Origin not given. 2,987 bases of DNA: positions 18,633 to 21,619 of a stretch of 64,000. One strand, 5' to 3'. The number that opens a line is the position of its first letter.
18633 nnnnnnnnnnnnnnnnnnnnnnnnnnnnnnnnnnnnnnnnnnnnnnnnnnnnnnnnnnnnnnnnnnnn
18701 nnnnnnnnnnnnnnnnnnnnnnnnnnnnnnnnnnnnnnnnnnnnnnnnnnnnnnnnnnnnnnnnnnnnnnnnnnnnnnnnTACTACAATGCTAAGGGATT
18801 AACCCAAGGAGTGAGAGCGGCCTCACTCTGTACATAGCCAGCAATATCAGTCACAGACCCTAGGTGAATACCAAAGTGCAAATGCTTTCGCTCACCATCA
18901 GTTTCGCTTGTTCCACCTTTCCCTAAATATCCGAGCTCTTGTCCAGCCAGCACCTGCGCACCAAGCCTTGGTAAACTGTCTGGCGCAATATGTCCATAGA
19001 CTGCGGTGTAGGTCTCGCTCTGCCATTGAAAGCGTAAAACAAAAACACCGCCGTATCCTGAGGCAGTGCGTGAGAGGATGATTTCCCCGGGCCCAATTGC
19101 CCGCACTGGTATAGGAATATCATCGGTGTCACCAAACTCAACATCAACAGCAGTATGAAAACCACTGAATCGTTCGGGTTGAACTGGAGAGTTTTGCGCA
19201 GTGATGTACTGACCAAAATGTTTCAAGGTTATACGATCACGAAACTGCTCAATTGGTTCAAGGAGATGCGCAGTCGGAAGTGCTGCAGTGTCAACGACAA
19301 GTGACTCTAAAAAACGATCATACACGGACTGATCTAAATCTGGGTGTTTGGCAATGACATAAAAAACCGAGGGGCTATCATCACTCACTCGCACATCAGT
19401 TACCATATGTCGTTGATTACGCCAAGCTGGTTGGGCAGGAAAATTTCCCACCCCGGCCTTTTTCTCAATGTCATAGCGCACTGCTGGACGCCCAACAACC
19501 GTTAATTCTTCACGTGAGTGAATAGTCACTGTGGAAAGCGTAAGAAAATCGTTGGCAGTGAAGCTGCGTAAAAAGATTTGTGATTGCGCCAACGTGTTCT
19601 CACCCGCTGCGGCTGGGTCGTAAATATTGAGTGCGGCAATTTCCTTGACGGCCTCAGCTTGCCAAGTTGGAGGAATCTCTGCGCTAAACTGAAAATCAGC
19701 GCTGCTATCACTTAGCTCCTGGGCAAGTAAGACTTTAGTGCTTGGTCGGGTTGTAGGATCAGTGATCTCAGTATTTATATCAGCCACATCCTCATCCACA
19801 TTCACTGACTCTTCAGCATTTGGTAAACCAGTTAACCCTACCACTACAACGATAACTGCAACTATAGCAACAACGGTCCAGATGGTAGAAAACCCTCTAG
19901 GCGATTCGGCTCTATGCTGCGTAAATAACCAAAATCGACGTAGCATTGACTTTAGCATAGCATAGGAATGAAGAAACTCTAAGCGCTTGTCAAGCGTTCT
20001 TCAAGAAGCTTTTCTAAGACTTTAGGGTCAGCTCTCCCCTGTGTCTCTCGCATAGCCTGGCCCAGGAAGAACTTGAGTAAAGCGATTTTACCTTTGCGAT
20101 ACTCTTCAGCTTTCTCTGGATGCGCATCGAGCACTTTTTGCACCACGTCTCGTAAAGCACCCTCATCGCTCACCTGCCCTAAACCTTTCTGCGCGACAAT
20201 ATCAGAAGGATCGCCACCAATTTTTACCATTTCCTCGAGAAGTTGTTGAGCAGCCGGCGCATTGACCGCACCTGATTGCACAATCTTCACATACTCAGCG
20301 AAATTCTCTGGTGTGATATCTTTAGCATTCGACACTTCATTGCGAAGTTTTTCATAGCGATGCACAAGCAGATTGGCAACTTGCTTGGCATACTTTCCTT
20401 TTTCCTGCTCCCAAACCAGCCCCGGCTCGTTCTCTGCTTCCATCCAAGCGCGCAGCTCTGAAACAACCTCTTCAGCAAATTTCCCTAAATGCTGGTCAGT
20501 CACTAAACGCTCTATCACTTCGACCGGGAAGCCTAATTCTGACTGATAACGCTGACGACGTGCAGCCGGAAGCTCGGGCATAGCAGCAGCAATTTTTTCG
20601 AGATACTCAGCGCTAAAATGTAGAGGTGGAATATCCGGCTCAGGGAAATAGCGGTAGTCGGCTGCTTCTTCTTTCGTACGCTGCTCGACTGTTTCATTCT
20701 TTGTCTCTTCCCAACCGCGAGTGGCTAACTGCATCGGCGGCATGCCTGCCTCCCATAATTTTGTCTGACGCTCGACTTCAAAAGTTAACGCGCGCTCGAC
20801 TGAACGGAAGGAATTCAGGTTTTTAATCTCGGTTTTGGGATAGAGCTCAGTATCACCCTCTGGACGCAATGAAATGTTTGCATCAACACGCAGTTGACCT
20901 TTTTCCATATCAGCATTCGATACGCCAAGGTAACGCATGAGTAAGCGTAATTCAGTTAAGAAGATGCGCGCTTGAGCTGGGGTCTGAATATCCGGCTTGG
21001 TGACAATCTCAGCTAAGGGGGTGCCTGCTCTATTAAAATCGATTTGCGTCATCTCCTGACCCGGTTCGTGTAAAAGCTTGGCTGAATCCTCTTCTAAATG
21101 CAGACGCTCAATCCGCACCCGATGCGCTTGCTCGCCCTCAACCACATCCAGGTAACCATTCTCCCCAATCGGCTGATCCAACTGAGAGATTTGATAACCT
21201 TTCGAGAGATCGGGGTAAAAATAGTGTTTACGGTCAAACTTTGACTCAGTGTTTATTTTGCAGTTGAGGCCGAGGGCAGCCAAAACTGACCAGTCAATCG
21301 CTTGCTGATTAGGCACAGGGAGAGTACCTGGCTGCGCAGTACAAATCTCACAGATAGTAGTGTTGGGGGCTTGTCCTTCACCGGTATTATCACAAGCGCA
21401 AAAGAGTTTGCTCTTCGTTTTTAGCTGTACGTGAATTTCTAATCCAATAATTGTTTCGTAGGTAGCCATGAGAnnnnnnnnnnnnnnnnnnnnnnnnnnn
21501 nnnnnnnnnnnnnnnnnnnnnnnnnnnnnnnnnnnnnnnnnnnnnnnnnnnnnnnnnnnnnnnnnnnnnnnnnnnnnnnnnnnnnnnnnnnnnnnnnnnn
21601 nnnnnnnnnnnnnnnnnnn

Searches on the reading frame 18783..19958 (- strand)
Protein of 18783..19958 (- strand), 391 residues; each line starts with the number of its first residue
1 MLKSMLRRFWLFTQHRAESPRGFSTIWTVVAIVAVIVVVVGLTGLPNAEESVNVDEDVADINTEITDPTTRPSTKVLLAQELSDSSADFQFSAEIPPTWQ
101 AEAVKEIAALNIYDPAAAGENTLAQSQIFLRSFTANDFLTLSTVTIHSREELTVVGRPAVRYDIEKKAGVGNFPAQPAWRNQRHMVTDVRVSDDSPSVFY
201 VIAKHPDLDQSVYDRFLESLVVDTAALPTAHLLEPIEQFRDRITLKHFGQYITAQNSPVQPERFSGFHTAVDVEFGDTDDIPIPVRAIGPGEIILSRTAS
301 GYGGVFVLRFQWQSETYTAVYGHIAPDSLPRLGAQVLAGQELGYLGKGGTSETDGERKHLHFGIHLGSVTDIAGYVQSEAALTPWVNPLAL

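Call 48: search_protein_families(library=pfam, proteins=[window:18783-19958:-], max_evalue=0.001)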
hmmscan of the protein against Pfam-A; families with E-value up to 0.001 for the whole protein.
window:18783-19958:- (391 aa): 1 family
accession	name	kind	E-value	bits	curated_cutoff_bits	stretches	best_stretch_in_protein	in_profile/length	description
PF01551.29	Peptidase_M23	-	1e-09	38.9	28.7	1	267-366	2-89/96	Peptidase family M23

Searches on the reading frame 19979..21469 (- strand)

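Call 48: search_protein_families(library=pfam, proteins=[window:19979-21469:-], max_evalue=0.001)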
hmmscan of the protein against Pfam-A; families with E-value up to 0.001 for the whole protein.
window:19979-21469:- (496 aa): 2 families
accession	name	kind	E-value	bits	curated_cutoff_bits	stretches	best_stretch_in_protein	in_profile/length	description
PF02934.20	GatB_N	-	7.3e-114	380.1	23.4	1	7-291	2-277/277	GatB/GatE catalytic domain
PF02637.23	GatB_Yqey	-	5.2e-36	124.2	27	1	357-493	9-148/148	GatB domain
